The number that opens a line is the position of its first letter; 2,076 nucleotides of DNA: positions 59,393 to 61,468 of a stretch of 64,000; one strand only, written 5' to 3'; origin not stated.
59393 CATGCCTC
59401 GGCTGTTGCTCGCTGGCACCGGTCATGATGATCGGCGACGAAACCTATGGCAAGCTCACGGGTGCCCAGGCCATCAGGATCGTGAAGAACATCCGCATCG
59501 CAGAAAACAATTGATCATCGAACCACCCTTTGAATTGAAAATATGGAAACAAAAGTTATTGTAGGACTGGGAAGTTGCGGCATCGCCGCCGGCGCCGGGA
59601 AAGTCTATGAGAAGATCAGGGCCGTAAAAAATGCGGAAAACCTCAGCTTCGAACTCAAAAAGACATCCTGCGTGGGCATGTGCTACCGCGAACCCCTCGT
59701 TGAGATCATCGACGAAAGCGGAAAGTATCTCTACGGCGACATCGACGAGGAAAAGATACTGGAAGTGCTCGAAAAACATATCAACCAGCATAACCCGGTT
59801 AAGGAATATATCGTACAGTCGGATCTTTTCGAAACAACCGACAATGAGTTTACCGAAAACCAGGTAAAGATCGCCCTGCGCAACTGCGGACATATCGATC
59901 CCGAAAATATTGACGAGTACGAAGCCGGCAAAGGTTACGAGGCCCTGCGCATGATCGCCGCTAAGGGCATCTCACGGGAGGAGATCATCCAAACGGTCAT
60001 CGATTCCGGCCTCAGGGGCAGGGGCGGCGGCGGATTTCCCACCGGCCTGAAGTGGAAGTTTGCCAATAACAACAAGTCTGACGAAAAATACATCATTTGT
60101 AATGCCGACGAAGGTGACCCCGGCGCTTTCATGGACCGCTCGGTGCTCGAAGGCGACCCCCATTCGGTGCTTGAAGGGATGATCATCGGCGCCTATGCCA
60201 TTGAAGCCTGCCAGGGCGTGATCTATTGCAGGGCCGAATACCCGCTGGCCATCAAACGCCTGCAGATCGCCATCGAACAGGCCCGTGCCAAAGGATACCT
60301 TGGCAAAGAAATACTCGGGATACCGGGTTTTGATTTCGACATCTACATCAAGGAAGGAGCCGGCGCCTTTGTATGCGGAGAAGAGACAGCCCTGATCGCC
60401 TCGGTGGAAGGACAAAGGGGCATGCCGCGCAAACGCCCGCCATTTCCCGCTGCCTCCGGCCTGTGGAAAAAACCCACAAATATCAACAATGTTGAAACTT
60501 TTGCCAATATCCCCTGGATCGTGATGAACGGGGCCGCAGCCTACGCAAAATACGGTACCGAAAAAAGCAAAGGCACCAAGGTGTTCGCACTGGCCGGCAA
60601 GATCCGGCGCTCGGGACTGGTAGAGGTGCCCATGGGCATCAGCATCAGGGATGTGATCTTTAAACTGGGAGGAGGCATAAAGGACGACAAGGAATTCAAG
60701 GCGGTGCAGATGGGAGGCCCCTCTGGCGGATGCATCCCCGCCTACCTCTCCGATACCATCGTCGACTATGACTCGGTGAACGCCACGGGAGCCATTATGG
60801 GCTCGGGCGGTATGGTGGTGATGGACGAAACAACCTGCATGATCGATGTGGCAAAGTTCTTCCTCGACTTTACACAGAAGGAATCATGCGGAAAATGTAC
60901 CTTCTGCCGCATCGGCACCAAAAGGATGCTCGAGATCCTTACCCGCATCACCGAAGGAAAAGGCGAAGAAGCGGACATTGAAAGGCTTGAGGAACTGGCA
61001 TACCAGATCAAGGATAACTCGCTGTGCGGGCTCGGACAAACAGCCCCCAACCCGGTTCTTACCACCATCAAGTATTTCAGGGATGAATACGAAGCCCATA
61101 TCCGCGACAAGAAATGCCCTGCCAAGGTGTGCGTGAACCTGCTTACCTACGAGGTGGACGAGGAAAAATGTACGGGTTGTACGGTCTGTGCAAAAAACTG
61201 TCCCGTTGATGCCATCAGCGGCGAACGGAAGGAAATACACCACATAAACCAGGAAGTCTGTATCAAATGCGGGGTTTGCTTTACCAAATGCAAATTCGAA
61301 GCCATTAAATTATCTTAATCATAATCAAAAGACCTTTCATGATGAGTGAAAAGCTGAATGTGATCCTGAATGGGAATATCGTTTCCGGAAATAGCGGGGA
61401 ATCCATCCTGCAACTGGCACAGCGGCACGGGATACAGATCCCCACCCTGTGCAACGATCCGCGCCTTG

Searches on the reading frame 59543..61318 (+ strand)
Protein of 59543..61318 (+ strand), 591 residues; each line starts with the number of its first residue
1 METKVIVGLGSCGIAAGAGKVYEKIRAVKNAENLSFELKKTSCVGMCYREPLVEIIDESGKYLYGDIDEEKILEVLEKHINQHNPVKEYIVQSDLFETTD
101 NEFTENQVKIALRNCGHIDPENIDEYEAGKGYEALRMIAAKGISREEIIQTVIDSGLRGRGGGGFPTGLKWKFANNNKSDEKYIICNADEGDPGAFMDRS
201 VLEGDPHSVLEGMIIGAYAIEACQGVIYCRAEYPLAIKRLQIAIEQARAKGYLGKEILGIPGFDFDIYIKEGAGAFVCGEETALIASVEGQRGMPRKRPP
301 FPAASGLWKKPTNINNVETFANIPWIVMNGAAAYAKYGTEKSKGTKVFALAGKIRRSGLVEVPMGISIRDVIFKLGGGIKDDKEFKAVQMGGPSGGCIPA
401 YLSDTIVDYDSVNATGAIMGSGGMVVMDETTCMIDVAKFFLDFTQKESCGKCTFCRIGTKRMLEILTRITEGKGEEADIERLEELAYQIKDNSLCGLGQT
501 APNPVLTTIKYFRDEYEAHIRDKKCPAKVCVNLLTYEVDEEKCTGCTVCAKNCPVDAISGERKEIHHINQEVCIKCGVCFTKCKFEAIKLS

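Call 39: search_protein_families(library=pfam, proteins=[window:59543-61318:+], max_evalue=0.00001)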
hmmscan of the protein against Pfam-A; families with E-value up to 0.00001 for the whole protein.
window:59543-61318:+ (591 aa): 7 families
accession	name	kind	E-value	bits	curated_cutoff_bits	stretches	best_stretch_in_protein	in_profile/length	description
PF01512.22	Complex1_51K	-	8.8e-48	162.4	31.2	1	154-324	3-149/150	Nuo51 FMN-binding domain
PF10589.14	NADH_4Fe-4S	-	1.9e-36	124.3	23.5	1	435-519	1-85/85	NADH-ubiquinone oxidoreductase-F iron-sulfur binding region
PF00037.32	Fer4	-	5.1e-11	42.4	21.1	1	536-559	1-24/24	4Fe-4S binding domain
PF14697.11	Fer4_21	-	1.2e-09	38.6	35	1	538-589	3-58/59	4Fe-4S dicluster domain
PF12837.12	Fer4_6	-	2.7e-08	33.8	25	0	537-558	3-24/24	4Fe-4S binding domain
PF13237.11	Fer4_10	-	3.7e-06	27.2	25.5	1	538-583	4-52/53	4Fe-4S dicluster domain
PF12838.12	Fer4_7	-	5.5e-06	27.2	27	0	542-587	1-52/52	4Fe-4S dicluster domain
